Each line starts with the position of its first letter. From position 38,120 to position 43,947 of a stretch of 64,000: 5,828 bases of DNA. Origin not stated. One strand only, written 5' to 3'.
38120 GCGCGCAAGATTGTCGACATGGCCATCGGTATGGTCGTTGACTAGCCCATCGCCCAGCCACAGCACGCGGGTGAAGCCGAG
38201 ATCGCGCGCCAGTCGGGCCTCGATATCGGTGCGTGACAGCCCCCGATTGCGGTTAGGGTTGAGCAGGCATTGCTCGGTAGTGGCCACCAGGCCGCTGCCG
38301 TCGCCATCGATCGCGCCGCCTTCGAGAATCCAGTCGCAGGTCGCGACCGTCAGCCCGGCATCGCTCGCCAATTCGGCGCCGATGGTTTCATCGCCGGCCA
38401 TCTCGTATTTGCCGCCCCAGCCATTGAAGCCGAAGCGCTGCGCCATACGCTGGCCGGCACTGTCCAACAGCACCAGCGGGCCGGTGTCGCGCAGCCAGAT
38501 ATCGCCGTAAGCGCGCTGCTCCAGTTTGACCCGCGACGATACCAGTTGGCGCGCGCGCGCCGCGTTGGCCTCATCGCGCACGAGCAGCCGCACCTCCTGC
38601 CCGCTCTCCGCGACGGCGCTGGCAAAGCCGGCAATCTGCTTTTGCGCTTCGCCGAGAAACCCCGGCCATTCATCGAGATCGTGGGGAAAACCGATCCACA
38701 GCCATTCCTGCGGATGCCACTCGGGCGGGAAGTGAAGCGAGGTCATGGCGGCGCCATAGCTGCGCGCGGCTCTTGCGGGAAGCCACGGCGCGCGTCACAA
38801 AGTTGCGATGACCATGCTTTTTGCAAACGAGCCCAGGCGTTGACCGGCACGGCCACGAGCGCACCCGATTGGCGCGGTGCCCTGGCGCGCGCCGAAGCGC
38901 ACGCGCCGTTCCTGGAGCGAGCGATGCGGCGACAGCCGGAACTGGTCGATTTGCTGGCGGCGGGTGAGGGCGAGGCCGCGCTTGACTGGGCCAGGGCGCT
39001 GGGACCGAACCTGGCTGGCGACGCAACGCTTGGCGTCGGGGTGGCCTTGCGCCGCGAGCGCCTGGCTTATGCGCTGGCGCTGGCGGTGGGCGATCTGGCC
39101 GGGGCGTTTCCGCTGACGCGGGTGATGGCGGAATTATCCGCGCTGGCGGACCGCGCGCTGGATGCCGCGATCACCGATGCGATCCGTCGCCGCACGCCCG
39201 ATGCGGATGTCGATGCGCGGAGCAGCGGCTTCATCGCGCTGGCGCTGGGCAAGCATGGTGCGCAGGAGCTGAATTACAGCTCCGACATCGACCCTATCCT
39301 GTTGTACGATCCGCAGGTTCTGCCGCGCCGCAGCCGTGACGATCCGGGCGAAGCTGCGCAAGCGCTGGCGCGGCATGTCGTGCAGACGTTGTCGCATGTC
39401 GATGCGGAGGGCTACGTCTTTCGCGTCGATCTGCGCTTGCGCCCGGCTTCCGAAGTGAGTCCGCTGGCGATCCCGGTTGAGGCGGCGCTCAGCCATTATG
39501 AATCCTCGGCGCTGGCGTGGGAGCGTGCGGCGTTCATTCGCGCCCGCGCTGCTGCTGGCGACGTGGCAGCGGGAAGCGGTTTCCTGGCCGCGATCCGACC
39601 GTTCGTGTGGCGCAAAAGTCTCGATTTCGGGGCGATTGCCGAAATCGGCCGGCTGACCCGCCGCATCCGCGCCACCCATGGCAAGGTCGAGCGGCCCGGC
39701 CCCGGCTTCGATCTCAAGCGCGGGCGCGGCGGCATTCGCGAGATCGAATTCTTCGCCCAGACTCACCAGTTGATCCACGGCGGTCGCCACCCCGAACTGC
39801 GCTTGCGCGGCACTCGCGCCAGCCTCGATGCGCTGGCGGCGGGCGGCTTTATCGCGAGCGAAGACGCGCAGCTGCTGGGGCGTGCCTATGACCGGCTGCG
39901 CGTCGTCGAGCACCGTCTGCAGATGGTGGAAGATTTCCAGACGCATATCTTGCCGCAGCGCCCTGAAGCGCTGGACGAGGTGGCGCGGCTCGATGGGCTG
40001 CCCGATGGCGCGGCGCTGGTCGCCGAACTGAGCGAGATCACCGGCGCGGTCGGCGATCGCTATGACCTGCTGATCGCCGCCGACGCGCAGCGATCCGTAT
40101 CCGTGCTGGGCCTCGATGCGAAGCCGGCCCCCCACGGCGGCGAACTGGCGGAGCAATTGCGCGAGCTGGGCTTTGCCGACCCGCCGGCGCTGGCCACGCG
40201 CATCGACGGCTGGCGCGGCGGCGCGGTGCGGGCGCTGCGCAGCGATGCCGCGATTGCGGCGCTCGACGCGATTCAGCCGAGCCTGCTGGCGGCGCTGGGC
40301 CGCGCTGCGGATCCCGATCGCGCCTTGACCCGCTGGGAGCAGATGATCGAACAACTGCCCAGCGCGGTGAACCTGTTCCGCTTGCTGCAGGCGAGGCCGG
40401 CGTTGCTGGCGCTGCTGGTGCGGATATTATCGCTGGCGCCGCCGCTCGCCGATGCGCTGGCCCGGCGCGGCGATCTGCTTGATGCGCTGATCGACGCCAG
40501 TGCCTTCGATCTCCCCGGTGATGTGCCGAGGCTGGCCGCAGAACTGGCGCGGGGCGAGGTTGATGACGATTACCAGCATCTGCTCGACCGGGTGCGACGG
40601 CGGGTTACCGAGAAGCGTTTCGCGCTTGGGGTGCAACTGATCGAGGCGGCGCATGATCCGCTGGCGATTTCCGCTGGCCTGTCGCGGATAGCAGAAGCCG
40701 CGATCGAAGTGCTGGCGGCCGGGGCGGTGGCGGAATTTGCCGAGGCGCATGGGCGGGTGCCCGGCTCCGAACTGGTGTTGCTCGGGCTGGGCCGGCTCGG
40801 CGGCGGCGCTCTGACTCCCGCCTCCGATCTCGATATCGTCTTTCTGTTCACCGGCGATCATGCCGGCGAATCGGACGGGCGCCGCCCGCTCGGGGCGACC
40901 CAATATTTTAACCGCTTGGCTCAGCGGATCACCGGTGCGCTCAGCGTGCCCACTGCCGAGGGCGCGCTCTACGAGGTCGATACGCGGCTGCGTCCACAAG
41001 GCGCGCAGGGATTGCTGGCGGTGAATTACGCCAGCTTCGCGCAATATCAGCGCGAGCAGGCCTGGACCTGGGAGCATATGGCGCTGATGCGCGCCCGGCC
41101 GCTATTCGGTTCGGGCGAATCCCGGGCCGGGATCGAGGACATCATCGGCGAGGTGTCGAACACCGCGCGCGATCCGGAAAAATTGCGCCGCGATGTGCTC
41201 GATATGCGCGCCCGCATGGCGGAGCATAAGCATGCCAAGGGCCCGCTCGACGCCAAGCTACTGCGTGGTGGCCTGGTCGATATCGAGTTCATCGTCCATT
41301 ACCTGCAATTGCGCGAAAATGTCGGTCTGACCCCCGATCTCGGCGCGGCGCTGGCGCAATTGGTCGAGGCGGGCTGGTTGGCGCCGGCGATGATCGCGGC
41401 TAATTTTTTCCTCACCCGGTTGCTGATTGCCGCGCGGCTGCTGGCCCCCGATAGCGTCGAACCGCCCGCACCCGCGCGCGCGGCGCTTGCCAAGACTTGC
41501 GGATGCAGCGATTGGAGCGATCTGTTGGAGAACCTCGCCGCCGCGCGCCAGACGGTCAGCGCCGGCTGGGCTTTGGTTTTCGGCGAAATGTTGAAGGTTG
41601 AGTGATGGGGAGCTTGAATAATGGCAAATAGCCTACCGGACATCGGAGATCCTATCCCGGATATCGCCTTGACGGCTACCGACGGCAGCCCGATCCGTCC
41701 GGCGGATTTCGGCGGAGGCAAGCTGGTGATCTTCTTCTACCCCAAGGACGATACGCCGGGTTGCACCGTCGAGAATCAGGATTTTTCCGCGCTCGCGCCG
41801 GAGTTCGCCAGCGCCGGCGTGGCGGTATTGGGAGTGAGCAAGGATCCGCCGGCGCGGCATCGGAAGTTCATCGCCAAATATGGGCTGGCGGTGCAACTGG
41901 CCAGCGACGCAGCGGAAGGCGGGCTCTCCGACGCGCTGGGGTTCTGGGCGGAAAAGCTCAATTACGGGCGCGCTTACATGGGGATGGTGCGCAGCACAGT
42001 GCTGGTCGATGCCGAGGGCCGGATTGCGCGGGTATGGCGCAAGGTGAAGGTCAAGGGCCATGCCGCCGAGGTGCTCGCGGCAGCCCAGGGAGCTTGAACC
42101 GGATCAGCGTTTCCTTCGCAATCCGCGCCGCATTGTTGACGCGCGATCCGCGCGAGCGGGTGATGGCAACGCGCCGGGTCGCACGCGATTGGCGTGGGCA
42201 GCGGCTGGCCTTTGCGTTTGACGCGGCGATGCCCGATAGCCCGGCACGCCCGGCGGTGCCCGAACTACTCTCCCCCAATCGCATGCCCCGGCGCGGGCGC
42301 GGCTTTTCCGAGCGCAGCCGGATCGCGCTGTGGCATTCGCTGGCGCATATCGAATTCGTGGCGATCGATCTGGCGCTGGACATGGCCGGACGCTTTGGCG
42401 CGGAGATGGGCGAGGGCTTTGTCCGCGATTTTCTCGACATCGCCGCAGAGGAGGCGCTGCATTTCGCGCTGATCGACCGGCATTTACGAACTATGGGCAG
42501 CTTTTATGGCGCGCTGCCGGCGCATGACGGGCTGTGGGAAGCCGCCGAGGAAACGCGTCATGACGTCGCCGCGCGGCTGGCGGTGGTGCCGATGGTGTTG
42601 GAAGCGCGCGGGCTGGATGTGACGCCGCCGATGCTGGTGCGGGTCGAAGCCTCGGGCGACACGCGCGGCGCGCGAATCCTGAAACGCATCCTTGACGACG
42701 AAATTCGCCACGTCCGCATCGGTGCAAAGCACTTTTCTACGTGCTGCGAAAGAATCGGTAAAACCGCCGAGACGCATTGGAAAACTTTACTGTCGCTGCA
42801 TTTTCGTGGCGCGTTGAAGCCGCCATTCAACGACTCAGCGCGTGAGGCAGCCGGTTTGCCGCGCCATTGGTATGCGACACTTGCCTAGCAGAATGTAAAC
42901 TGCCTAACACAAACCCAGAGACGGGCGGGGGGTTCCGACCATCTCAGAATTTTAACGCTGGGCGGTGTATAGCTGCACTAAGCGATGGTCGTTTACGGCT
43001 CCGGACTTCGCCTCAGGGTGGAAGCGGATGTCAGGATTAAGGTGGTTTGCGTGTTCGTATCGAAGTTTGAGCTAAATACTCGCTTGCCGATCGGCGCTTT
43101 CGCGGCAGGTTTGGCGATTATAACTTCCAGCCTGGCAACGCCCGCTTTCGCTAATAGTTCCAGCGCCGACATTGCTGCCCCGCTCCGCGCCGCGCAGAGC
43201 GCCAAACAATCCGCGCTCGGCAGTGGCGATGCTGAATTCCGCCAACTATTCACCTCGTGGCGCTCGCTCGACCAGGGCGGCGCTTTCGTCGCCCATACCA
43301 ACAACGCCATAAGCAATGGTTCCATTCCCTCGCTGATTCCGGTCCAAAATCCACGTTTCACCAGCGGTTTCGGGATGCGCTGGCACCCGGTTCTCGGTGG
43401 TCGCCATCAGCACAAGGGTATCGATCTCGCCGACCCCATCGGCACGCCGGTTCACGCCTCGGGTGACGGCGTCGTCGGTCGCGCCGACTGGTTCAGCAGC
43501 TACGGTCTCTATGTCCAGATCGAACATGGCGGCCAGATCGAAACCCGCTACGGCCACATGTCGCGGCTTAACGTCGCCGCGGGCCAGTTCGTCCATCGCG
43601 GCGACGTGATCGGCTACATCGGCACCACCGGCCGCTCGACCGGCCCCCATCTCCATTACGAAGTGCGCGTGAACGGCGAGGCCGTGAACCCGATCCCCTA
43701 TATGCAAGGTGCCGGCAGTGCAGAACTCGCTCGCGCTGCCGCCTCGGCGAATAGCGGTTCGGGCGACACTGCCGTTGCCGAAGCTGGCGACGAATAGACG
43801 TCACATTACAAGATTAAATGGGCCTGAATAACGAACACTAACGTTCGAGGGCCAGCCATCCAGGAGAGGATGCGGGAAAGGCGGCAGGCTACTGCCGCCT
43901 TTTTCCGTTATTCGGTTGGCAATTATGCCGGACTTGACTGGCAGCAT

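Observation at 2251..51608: Five-copy three-hairpin element family that conserves structure rather than sequence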

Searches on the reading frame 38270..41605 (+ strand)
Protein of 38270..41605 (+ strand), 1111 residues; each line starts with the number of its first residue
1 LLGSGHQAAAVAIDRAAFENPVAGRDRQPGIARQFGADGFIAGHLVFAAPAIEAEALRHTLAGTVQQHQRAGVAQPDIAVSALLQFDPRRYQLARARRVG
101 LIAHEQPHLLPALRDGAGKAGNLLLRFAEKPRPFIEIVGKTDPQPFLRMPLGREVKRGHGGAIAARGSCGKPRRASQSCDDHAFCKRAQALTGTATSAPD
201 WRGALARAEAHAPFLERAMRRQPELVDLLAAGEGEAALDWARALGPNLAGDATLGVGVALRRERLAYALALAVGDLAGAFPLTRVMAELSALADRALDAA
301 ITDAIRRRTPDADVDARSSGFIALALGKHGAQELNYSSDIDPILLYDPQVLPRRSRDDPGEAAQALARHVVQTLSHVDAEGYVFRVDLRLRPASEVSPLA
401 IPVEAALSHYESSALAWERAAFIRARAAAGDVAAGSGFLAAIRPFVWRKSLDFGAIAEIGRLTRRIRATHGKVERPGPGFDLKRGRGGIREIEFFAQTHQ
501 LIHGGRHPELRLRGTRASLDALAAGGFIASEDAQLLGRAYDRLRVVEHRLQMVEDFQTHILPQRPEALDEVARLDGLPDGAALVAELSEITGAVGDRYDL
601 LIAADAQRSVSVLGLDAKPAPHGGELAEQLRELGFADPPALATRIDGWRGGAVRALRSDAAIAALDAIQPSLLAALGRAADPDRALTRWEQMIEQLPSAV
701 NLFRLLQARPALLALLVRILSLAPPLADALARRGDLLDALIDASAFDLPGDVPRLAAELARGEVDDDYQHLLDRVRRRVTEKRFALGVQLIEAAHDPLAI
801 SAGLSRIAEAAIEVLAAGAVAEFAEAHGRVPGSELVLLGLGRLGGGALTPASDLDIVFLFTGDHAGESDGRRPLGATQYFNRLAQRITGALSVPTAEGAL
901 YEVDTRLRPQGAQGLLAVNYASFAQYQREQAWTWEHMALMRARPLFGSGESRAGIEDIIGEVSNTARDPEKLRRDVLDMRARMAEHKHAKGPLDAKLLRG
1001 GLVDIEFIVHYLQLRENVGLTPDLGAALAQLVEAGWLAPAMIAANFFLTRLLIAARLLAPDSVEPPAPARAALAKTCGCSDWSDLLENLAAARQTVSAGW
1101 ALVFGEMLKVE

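Call 85: search_protein_families(library=pfam, proteins=[window:38270-41605:+], max_evalue=0.00001)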
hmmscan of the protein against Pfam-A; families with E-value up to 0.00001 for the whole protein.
window:38270-41605:+ (1111 aa): 2 families
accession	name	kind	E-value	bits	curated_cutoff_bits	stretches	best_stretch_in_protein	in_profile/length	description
PF03710.21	GlnE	-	1.3e-92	310.2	24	2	715-951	3-245/252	Glutamate-ammonia ligase adenylyltransferase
PF08335.16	GlnD_UR_UTase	-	1.9e-29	103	21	1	469-587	10-126/141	GlnD PII-uridylyltransferase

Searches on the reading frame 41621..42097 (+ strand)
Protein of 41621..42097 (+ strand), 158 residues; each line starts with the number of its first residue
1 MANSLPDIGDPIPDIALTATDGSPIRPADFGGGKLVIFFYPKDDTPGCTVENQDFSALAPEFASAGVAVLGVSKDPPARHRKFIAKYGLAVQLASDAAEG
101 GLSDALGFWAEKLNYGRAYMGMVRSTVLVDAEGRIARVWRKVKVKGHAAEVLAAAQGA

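Call 85: search_protein_families(library=pfam, proteins=[window:41621-42097:+], max_evalue=0.00001)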
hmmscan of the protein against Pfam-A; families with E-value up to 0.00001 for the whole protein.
window:41621-42097:+ (158 aa): 2 families
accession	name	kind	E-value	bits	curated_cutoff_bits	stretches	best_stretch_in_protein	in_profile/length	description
PF00578.27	AhpC-TSA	-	3.7e-31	108.1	26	1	8-136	1-122/124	AhpC/TSA family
PF08534.16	Redoxin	-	2e-19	70.3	26.6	1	9-140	3-133/148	Redoxin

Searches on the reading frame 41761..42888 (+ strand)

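Call 85: search_protein_families(library=pfam, proteins=[window:41761-42888:+], max_evalue=0.00001)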
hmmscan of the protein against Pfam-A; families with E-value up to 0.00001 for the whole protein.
window:41761-42888:+ (375 aa): 1 family
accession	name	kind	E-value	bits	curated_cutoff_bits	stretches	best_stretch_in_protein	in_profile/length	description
PF04305.20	DUF455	-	4.7e-90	301.9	34.3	1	127-372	2-247/247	Protein of unknown function (DUF455)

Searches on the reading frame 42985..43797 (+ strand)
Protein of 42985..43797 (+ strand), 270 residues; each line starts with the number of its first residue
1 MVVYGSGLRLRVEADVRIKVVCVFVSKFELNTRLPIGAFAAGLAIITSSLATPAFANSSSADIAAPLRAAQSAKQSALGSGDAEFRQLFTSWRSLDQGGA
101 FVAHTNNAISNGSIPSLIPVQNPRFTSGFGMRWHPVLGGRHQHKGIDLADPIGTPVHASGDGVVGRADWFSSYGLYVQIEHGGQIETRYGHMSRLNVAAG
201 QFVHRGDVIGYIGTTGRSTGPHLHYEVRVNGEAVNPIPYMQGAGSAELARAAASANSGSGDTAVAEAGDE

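Call 85: search_protein_families(library=pfam, proteins=[window:42985-43797:+], max_evalue=0.00001)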
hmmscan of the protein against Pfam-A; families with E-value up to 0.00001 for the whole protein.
window:42985-43797:+ (270 aa): 1 family
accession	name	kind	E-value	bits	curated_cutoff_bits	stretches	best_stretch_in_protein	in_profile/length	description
PF01551.29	Peptidase_M23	-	2.4e-35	121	28.7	1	142-236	2-96/96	Peptidase family M23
